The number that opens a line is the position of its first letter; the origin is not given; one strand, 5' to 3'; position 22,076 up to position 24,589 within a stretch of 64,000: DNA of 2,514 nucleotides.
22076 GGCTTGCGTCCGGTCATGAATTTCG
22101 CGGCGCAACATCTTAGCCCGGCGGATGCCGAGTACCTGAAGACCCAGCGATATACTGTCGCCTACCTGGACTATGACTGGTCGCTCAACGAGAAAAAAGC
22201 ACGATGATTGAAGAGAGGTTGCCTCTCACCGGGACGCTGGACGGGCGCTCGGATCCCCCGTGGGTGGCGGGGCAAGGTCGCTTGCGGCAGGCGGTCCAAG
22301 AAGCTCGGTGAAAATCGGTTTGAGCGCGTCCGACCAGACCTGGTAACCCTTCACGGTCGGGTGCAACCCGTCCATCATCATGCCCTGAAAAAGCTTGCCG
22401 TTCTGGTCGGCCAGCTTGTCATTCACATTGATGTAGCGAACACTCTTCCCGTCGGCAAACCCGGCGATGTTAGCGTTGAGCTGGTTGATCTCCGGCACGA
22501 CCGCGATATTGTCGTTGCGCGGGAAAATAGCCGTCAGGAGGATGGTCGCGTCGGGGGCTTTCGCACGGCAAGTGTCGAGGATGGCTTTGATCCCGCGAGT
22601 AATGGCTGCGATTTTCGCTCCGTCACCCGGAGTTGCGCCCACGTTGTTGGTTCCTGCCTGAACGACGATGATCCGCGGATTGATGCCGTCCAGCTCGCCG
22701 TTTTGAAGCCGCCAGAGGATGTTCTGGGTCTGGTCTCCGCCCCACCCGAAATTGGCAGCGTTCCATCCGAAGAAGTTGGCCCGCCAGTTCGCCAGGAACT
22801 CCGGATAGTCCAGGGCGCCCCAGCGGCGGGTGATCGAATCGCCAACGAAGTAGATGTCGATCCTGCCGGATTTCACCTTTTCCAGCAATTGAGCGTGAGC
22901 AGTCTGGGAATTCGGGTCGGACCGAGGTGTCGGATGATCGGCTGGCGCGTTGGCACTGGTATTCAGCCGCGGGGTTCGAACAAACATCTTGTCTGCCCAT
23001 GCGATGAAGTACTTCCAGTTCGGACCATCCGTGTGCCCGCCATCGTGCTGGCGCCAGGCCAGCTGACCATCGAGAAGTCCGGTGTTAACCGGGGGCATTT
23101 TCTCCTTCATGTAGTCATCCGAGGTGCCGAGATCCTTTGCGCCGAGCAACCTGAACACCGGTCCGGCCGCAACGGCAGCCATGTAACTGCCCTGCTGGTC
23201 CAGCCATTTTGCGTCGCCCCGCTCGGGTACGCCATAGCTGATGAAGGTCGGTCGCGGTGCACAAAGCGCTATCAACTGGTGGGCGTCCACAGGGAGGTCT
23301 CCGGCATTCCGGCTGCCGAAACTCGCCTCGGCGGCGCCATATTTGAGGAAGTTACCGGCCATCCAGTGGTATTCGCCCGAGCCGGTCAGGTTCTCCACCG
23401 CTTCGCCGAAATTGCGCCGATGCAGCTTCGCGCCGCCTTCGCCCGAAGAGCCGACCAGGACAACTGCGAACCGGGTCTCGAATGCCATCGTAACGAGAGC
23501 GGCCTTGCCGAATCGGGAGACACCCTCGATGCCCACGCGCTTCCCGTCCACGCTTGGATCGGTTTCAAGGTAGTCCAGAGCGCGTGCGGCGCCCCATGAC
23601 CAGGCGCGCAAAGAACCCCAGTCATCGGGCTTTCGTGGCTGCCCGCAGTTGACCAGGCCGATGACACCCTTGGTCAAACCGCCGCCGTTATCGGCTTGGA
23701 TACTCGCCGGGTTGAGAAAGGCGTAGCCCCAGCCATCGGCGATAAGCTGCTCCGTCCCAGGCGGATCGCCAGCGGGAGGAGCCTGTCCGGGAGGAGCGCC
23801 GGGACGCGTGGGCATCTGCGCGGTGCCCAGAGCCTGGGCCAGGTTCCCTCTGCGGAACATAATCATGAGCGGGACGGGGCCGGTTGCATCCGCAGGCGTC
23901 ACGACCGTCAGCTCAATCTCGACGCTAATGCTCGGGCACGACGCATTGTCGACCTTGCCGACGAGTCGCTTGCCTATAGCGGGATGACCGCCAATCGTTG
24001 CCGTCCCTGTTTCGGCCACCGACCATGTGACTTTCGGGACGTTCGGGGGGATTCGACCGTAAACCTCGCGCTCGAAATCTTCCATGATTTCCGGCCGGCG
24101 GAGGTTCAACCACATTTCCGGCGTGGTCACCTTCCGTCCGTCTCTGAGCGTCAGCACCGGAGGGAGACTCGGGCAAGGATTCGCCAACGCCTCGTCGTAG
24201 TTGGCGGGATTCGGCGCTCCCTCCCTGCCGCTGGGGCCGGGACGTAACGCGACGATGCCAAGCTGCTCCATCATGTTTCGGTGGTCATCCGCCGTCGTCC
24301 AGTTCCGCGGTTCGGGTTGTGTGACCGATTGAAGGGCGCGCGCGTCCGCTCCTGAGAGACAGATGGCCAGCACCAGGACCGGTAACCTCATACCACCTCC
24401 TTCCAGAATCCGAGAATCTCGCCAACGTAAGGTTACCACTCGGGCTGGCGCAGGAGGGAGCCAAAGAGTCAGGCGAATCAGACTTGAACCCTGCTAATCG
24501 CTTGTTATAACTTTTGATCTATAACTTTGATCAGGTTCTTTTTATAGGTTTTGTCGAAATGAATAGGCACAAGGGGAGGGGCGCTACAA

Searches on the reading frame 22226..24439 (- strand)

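Call 84: search_protein_families(library=pfam, proteins=[window:22226-24439:-], max_evalue=0.00001)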
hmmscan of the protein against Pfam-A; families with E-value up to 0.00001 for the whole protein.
window:22226-24439:- (737 aa): 3 families
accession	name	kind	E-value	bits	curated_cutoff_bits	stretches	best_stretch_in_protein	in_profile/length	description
PF13472.12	Lipase_GDSL_2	-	1.1e-28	101.4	32.9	1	531-701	1-178/178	GDSL-like Lipase/Acylhydrolase family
PF22244.2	GCE_fung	-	2.1e-28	100.2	27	1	273-433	76-231/231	Glucuronyl esterase, fungi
PF00657.28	Lipase_GDSL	-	1.3e-10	42.2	23.6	1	529-705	1-207/208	GDSL-like Lipase/Acylhydrolase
